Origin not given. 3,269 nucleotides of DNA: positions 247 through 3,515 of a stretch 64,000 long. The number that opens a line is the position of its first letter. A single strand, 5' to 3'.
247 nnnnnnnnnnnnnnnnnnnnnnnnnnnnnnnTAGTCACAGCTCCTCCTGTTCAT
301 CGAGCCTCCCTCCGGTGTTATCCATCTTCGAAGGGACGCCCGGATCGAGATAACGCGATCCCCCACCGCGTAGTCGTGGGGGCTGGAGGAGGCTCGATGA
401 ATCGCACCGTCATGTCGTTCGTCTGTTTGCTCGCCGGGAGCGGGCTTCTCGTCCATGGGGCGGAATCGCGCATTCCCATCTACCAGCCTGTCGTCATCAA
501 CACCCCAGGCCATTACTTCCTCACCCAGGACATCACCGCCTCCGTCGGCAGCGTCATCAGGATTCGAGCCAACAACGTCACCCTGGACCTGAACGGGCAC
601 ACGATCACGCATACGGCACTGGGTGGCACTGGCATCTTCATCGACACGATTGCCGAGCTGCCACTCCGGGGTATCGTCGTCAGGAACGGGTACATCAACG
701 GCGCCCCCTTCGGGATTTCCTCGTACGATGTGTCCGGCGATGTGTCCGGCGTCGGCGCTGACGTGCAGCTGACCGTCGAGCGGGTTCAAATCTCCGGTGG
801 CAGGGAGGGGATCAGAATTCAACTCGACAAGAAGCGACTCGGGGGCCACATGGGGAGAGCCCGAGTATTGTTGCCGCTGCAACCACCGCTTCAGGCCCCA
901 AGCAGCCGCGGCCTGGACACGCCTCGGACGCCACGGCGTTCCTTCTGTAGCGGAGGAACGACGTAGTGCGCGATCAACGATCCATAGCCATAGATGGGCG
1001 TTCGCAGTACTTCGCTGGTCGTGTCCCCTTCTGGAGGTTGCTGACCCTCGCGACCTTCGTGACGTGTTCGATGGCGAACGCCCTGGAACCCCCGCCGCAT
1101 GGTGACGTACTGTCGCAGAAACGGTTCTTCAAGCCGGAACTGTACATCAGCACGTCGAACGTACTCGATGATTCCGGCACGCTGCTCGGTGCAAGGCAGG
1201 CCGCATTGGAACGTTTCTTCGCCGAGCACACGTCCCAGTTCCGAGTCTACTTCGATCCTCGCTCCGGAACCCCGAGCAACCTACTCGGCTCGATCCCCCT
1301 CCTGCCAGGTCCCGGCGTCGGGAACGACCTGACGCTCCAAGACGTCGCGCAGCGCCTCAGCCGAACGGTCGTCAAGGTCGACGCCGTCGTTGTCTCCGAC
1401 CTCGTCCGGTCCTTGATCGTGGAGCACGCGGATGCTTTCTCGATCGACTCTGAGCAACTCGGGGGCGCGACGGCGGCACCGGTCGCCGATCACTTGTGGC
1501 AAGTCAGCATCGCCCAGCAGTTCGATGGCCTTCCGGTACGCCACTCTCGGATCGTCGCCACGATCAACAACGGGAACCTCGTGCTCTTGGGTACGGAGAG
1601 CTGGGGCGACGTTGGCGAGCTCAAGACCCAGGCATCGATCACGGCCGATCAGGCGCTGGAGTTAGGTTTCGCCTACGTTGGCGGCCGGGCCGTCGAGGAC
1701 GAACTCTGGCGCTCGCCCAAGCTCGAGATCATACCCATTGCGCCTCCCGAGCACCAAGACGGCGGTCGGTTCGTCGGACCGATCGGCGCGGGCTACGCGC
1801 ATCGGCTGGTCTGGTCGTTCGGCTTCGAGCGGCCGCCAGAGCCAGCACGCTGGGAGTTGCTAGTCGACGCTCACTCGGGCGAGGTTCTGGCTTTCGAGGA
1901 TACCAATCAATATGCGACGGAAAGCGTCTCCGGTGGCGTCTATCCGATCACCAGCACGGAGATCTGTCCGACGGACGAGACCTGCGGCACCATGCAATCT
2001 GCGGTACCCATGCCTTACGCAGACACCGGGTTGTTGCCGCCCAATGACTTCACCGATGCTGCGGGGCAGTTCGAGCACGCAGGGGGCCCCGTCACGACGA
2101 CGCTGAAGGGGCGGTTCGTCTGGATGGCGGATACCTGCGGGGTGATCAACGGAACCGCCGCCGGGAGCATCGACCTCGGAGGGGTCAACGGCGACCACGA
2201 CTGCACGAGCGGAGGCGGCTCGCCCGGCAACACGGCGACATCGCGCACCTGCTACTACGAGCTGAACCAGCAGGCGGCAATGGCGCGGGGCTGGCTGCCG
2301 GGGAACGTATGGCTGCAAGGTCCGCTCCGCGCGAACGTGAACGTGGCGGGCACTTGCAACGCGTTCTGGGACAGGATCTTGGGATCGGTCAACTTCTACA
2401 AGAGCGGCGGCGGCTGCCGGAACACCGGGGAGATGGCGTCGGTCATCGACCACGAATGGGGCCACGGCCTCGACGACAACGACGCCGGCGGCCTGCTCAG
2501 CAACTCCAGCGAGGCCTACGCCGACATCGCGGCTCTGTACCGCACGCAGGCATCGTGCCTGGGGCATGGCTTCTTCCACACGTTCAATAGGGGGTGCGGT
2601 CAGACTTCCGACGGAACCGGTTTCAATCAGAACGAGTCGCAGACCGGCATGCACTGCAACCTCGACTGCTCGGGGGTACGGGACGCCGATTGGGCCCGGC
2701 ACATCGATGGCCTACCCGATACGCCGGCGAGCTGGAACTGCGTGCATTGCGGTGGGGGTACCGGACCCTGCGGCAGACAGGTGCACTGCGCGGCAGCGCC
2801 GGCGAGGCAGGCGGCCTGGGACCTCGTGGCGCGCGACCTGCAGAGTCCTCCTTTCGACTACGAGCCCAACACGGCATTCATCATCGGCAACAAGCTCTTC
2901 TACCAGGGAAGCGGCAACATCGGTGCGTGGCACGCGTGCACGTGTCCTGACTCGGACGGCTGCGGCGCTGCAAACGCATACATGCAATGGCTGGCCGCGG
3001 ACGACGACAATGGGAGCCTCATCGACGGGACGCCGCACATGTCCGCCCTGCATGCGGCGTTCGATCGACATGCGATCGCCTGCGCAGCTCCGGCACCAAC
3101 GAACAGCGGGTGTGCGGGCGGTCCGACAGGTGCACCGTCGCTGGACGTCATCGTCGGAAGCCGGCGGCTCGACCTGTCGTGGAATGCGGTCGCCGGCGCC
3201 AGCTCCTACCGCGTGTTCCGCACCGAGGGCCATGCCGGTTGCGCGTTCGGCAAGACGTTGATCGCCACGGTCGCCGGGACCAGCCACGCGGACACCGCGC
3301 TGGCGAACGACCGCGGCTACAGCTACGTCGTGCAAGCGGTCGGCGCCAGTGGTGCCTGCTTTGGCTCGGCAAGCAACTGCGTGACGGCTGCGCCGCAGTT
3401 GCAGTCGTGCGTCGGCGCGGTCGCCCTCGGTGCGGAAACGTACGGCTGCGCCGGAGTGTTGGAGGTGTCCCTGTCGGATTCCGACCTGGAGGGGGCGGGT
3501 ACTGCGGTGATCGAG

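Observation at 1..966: Paralogous sensor-module architecture: kinase C-terminal domain, conserved motif, secreted hydrolase operon, duplicated at the window start and at 36777..43476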

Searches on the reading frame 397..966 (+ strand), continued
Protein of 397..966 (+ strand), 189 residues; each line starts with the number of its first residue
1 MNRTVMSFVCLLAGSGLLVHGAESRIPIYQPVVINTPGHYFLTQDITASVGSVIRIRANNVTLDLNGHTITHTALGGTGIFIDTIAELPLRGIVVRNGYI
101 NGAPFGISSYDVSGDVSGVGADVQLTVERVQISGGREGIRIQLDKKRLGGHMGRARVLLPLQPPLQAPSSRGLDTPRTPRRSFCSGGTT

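Call 72: find_encoding_contigs(protein=P0167, flank=8000, max_places=1)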
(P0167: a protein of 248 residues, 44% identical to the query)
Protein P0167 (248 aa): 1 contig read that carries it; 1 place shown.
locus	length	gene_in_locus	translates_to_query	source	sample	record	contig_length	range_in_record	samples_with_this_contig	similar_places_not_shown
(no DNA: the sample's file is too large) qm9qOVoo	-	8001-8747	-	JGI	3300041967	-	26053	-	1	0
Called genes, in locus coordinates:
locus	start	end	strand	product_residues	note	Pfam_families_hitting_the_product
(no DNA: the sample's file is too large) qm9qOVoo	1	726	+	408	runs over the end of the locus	PF07676:PD40 (faint), PF26549:Tricorn_N (faint), PF26550:Tricorn_2nd (faint)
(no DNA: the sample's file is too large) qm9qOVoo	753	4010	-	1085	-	PF13424:TPR_12, PF24885:TPR_NPHP3, PF00515:TPR_1 (faint), PF13424:TPR_12, PF24885:TPR_NPHP3, PF13374:TPR_10, PF13424:TPR_12, PF12770:CHAT, +2 more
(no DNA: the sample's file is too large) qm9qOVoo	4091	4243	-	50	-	-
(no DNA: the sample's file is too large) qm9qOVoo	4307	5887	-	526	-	PF03415:Peptidase_C11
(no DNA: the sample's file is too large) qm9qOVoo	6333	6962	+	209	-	PF04542:Sigma70_r2, PF08281:Sigma70_r4_2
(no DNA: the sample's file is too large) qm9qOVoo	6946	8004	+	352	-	-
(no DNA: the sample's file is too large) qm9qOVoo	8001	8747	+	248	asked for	PF14326:DUF4384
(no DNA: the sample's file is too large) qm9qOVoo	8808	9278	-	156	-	PF06445:GyrI-like (weak)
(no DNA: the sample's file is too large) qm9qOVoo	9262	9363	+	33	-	-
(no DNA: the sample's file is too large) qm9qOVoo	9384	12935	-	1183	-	PF13620:CarboxypepD_reg, PF22904:NOMO1-like_2nd (faint), PF13715:CarbopepD_reg_2 (weak), PF25183:OMP_b-brl_4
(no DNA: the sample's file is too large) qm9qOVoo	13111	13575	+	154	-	PF02311:AraC_binding, PF07883:Cupin_2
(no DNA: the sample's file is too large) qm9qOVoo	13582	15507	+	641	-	PF14508:GH97_N, PF10566:Glyco_hydro_97, PF14509:GH97_C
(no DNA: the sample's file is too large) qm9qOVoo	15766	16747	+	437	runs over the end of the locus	PF00089:Trypsin, PF13365:Trypsin_2, PF00595:PDZ, PF13180:PDZ_2, PF17820:PDZ_6, PF13180:PDZ_2 (weak)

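Call 73: find_encoding_contigs(protein=P0125, flank=8000, max_places=1)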
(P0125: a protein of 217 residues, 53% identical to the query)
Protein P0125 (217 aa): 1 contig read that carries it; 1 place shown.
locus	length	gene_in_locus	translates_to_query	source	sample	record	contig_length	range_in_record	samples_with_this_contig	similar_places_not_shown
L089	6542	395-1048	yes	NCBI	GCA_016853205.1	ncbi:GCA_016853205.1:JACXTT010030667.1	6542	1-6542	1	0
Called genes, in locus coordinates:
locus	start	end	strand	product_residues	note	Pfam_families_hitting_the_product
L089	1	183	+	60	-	?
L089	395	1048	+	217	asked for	PF14326:DUF4384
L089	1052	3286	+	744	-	-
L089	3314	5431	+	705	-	PF07676:PD40 (weak), PF07676:PD40 (weak), PF26549:Tricorn_N, PF01738:DLH (weak), PF02129:Peptidase_S15 (weak), PF20434:BD-FAE (weak), PF12697:Abhydrolase_6, PF00326:Peptidase_S9, +5 more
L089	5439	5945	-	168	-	PF04461:YajQ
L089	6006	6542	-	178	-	?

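Call 77: search_protein_families(library=pfam, proteins=[L087:8917-9645:+, L089:1052-3283:+, window:397-963:+], max_evalue=0.01)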
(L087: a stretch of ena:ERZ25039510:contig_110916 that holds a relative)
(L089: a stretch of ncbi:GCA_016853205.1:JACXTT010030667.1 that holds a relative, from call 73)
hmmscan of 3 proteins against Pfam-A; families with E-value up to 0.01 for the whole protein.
L087:8917-9645:+ (243 aa): 0 families

L089:1052-3283:+ (744 aa): 0 families

window:397-963:+ (189 aa): 0 families

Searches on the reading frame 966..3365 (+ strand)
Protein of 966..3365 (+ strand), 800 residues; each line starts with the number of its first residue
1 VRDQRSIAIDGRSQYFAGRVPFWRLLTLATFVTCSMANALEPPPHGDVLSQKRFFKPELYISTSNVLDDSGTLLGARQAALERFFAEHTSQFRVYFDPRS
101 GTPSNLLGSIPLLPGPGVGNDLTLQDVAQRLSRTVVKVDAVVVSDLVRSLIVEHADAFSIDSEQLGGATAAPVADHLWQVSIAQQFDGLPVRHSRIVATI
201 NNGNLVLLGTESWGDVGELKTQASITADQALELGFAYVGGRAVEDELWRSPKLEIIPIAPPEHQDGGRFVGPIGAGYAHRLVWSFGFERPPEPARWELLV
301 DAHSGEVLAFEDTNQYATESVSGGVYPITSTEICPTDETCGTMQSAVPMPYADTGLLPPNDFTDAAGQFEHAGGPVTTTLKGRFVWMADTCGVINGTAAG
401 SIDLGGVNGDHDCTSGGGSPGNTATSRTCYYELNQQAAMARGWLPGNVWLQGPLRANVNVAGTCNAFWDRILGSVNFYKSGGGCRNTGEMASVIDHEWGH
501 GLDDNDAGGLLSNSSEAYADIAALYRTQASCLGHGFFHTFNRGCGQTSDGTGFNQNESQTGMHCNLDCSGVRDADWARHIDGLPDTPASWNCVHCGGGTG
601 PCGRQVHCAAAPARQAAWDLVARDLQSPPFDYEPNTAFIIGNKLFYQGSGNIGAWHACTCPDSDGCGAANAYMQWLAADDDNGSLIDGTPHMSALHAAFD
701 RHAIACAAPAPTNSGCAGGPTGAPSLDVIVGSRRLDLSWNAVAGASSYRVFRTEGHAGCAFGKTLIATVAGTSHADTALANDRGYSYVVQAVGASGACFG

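Call 49: search_solved_structures(query=window:966-3365:+, max_evalue=0.01)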
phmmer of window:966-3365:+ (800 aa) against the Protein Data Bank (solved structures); distinct sequences matched with E-value up to 0.01: 1.
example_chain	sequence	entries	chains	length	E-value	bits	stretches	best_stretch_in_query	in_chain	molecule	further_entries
3mpc_A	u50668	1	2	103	3.4e-05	25.6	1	720-793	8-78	Fn3-like protein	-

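Call 50: search_protein_families(library=ncbifam, proteins=[window:966-3365:+], max_evalue=0.001)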
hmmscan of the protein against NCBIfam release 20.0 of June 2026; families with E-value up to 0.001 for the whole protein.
window:966-3365:+ (800 aa): 0 families
